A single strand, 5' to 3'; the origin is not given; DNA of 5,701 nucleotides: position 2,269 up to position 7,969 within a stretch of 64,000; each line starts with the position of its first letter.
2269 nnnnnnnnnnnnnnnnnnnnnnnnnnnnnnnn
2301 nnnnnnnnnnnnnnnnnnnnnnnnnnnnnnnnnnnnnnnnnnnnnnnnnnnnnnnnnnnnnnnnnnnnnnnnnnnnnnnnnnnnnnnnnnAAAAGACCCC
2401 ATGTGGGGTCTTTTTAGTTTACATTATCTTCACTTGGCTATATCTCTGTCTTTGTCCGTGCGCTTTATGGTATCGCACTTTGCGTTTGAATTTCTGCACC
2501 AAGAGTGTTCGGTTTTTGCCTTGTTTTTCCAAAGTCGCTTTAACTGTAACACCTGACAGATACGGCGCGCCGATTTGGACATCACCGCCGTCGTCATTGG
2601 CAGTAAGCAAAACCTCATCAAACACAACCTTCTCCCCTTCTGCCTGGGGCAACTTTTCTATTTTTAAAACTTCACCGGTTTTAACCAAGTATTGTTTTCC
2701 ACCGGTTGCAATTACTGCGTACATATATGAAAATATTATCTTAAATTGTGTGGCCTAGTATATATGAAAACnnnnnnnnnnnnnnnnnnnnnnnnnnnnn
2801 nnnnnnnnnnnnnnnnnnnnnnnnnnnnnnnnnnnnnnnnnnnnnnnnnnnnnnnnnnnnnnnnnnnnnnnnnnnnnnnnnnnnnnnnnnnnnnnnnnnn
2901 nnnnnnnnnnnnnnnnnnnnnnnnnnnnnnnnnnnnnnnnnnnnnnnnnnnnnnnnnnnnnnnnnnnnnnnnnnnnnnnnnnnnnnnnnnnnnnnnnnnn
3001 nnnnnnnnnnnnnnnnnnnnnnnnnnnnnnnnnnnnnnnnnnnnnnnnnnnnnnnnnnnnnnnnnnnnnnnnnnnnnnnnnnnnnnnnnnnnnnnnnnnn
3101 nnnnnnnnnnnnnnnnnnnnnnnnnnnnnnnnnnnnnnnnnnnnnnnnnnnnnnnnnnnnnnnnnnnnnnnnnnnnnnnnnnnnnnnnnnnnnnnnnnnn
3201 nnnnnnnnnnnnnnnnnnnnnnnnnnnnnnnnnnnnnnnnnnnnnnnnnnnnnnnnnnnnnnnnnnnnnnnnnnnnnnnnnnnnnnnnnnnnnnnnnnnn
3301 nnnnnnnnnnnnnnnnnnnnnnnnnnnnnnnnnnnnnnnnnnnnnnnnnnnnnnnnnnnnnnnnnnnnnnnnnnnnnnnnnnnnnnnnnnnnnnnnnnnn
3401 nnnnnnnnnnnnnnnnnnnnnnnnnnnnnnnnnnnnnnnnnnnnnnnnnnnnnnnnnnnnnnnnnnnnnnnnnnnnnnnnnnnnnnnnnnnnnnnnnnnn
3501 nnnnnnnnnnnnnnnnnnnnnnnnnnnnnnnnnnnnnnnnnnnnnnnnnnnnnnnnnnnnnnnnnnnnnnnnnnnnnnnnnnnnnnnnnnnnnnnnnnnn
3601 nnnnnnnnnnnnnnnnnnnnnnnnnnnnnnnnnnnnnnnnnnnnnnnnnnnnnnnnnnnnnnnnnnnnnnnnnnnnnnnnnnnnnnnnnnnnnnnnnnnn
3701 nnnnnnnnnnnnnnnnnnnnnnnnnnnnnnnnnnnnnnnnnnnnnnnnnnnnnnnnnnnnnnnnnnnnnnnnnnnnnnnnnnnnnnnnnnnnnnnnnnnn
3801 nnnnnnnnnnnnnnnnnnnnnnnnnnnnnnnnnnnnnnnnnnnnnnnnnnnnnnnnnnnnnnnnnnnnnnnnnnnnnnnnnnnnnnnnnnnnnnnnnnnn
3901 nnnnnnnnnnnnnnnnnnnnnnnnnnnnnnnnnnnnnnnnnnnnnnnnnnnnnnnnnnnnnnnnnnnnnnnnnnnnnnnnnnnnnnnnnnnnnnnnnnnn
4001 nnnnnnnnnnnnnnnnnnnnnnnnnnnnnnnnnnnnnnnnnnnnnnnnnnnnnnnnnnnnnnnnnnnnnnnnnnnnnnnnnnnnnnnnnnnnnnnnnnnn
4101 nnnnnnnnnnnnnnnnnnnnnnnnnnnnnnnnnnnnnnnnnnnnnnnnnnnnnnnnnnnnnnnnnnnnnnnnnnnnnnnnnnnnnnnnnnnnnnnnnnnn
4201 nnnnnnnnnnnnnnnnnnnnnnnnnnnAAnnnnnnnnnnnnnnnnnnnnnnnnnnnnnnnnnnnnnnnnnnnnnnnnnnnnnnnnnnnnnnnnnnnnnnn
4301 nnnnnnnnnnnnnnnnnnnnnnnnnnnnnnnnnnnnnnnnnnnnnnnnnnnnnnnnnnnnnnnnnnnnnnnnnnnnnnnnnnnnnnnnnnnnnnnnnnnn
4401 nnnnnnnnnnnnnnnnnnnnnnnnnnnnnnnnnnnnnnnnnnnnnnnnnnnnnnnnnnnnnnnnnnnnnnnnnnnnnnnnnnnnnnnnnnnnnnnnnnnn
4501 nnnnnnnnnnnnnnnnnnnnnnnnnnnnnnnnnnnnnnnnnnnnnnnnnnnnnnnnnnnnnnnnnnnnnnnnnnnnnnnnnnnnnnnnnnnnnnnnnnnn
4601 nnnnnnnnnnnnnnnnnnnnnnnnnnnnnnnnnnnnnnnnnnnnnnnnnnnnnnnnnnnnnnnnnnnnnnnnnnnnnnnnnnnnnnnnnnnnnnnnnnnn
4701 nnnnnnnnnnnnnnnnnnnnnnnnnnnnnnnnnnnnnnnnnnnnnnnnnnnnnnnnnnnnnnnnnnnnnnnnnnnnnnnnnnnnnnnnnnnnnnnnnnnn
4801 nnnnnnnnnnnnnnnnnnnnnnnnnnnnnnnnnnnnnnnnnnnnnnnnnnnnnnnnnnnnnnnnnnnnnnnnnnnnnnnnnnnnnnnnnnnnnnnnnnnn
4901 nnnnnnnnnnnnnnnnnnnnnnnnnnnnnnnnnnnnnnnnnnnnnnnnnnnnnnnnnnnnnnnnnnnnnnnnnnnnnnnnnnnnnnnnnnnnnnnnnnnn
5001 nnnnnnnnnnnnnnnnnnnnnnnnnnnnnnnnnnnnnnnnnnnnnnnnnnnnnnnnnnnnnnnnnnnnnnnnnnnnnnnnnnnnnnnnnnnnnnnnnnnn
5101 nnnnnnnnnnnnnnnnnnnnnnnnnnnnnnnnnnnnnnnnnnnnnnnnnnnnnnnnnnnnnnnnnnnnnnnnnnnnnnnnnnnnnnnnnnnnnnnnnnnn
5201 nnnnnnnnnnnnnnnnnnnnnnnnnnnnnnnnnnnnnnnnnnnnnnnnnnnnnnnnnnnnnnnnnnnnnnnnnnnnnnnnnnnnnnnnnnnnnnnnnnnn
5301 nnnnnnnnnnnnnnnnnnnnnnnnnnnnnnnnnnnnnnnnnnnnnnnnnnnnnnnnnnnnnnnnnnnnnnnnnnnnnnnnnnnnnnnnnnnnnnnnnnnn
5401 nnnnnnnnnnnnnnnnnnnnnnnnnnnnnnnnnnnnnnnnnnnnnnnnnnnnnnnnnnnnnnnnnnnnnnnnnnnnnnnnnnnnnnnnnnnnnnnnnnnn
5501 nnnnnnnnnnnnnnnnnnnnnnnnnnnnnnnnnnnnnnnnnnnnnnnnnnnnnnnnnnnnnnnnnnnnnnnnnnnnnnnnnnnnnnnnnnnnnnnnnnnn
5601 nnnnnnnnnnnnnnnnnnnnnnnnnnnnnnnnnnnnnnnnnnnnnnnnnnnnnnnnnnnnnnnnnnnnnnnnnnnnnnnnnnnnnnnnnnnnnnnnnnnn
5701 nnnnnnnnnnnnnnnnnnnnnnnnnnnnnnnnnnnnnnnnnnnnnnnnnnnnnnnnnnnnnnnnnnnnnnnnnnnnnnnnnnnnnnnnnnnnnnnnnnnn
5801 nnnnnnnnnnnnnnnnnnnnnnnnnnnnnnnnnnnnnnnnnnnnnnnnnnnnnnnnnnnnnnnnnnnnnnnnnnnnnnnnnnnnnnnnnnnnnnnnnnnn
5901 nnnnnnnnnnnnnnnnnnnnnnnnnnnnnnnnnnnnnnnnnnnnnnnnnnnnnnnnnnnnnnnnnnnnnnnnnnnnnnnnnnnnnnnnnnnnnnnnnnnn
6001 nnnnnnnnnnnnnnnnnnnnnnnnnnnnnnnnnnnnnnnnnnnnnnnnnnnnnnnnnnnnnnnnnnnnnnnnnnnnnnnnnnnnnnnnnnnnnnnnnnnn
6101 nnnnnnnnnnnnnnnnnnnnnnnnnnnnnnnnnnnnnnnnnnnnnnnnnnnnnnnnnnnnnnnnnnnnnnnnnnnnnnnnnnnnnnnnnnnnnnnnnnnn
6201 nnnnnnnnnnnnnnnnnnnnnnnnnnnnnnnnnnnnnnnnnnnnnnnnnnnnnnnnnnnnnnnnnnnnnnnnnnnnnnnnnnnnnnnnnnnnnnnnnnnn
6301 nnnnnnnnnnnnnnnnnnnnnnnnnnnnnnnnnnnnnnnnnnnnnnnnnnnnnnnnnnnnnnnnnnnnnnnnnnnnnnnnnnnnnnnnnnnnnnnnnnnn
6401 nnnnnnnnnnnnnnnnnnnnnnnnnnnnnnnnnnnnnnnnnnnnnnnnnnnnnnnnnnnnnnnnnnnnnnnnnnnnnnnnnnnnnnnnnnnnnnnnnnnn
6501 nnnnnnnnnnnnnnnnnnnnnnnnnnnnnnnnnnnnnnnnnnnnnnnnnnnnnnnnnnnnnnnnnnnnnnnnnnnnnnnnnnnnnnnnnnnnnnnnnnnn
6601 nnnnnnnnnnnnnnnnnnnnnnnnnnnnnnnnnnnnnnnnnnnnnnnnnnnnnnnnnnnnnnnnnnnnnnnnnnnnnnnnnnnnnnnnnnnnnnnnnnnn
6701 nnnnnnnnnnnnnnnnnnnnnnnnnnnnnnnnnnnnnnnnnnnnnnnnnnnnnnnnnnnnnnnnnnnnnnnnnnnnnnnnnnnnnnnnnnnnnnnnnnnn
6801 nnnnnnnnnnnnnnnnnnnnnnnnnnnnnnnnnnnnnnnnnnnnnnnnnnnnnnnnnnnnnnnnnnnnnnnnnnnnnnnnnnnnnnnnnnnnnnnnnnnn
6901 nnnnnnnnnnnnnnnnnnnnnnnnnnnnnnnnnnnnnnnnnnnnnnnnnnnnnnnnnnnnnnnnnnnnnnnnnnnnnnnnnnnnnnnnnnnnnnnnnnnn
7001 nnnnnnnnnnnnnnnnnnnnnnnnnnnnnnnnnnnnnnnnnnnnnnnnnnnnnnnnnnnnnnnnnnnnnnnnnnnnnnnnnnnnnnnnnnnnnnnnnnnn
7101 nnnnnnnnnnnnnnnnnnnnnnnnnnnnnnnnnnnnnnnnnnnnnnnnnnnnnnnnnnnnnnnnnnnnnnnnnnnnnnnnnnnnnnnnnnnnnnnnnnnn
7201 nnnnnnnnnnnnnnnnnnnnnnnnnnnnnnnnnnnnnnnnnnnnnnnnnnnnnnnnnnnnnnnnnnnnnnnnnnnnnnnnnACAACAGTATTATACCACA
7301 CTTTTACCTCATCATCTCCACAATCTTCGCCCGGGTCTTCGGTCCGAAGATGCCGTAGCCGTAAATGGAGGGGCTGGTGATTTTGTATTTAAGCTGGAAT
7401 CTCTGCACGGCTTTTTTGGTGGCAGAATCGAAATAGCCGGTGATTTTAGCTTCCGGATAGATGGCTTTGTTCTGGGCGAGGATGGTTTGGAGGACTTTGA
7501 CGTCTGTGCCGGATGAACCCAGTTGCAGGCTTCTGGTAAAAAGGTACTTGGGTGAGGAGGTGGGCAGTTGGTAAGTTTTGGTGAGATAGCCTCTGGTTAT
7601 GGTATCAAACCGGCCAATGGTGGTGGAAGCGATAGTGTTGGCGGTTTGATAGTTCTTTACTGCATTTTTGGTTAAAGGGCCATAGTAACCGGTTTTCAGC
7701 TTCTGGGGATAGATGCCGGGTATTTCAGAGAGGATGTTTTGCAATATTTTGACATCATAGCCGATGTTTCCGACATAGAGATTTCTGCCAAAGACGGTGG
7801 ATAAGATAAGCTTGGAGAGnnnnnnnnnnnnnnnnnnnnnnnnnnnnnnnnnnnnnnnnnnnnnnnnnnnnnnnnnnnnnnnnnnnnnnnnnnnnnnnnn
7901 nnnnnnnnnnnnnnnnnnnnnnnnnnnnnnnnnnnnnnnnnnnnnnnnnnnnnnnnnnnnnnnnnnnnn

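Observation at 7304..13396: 6.1-kb gene for a giant FG-GAP-repeat and peptidoglycan-binding surface protein, directly downstream of the mraZ-rsmH-ftsL module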

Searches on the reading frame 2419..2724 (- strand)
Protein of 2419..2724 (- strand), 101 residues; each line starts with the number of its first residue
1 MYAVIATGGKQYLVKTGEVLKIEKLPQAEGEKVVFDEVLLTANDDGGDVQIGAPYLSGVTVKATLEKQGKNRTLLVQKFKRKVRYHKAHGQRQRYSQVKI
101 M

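Call 6: search_protein_families(library=pfam, proteins=[window:2419-2724:-], max_evalue=0.01)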
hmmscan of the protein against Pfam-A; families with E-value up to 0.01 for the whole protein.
window:2419-2724:- (101 aa): 1 family
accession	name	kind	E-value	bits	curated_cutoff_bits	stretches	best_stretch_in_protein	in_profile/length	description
PF00829.26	Ribosomal_L21p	-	1e-31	109.6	27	1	1-100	1-96/99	Ribosomal prokaryotic L21 protein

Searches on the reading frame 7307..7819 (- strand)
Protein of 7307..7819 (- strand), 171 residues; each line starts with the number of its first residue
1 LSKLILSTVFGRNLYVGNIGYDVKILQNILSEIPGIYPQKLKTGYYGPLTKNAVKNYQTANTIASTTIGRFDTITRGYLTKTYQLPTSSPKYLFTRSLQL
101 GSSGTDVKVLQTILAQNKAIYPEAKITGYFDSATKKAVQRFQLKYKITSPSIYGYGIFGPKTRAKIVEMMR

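Call 42: find_homologous_proteins(query=window:7307-7819:-, max_evalue=0.001)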
Query window:7307-7819:- (171 aa): 25 proteins with E <= 0.001 among 75 candidates.
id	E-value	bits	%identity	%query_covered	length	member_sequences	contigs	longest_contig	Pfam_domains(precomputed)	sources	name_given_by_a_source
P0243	2.7e-33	133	39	92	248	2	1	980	PF09374.16,PF01471.24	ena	-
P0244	8.9e-29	119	37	87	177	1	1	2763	PF09374.16,PF01471.24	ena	-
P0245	1.4e-23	102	44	75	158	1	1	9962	PF01471.24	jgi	jgi:peptidoglycan hydrolase-like protein with peptidoglycan-binding domain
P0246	3.7e-21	94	65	43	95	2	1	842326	PF01471.24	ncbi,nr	ncbi:peptidoglycan-binding protein, partial [Candidatus Nomurabacteria bacterium]|nr:peptidoglycan-b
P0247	7.2e-20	90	36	94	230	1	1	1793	PF01471.24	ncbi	-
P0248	3.8e-16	77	56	46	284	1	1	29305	PF01471.24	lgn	-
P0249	5.6e-16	77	58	47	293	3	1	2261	PF13287.13,PF13290.14,PF01471.24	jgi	-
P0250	5.7e-15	74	54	45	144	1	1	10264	PF01471.24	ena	-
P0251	1.0e-14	73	51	50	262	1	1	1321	PF01471.24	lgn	-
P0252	1.2e-14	73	60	44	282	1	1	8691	PF13287.13,PF13290.14,PF01471.24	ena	-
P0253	1.2e-14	73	55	43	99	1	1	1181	PF01471.24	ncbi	-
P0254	1.3e-14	72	52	46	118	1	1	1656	PF01471.24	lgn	-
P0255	1.8e-14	72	52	49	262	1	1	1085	PF01471.24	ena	-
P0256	3.6e-14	71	34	94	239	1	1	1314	PF01471.24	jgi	jgi:peptidoglycan hydrolase-like protein with peptidoglycan-binding domain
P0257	1.2e-13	69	59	44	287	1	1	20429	PF13287.13,PF13290.14,PF01471.24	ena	-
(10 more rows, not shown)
